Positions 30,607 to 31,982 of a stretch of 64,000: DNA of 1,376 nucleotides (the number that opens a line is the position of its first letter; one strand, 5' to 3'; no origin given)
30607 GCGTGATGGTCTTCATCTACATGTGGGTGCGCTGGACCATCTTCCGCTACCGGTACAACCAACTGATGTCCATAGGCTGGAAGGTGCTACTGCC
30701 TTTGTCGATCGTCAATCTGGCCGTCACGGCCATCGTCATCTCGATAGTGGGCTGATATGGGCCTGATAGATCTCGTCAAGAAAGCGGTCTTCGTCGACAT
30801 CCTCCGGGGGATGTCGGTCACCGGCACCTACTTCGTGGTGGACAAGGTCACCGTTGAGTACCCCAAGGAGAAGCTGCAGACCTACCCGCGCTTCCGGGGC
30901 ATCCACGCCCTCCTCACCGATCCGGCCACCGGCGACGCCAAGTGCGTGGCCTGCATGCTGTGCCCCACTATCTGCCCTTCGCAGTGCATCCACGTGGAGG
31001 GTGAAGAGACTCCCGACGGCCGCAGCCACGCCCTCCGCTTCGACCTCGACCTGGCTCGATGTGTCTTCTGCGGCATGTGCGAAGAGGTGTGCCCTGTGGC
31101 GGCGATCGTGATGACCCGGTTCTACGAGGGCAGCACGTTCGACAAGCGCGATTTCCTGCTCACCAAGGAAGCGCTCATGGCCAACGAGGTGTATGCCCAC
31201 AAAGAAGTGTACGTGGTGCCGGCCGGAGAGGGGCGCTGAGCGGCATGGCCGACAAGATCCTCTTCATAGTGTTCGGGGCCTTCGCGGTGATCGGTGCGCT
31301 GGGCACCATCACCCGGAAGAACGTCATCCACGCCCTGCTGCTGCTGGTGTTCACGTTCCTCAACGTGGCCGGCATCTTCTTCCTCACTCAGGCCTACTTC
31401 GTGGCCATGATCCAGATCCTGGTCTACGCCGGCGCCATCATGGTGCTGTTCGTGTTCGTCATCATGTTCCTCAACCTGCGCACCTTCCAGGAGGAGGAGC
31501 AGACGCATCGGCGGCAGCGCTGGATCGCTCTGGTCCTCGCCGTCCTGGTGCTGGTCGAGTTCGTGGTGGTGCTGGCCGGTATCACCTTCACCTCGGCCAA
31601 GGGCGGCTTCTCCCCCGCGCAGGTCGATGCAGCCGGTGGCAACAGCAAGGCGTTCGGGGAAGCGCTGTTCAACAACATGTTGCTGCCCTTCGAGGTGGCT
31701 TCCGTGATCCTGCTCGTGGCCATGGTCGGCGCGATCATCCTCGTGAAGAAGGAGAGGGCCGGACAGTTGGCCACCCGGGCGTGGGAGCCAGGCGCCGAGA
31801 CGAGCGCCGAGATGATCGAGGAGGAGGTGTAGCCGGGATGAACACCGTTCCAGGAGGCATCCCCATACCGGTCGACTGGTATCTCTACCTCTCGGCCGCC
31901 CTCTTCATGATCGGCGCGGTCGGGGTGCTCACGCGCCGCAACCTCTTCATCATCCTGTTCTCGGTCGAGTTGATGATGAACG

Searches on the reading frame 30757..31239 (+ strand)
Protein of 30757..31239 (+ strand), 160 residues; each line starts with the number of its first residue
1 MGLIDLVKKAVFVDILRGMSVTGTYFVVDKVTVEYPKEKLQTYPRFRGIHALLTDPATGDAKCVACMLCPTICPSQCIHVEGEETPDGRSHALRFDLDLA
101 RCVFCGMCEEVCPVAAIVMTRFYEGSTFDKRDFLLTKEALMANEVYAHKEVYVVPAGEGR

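Call 27: search_protein_families(library=pfam, proteins=[window:30757-31239:+], max_evalue=0.00001)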
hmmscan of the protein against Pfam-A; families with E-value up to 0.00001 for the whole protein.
window:30757-31239:+ (160 aa): 6 families
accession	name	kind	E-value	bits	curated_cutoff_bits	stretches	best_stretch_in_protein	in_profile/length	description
PF12838.12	Fer4_7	-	1e-09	39.2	27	1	62-116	1-52/52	4Fe-4S dicluster domain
PF00037.32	Fer4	-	5e-08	32.9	21.1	1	98-117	4-23/24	4Fe-4S binding domain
PF13183.11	Fer4_8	-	1e-07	32.8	27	0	99-123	2-26/68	4Fe-4S dicluster domain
PF13484.11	Fer4_16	-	2.6e-07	31.8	30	0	101-124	1-23/66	4Fe-4S double cluster binding domain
PF14697.11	Fer4_21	-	7.3e-07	29.7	35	0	99-119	38-59/59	4Fe-4S dicluster domain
PF13187.11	Fer4_9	-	1.9e-06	28.2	27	1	62-117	1-52/52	4Fe-4S dicluster domain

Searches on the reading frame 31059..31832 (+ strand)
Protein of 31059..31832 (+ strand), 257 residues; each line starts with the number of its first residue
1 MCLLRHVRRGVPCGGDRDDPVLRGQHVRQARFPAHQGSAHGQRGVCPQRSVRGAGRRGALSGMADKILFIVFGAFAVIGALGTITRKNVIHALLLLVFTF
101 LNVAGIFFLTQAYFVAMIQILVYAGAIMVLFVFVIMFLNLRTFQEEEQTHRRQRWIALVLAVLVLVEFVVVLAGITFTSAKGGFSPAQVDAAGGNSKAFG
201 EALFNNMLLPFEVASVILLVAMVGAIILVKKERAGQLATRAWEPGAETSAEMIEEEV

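Call 28: search_protein_families(library=pfam, proteins=[window:31059-31832:+], max_evalue=0.00001)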
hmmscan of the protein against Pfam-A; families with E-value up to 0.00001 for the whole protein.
window:31059-31832:+ (257 aa): 2 families
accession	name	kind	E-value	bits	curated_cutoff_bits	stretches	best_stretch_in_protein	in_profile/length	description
PF00499.25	Oxidored_q3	-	9.6e-42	142.6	33.2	1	79-228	1-146/146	NADH-ubiquinone/plastoquinone oxidoreductase chain 6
PF20176.3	DUF6541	-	1.6e-06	27.2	29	1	119-235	280-395/646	Family of unknown function (DUF6541)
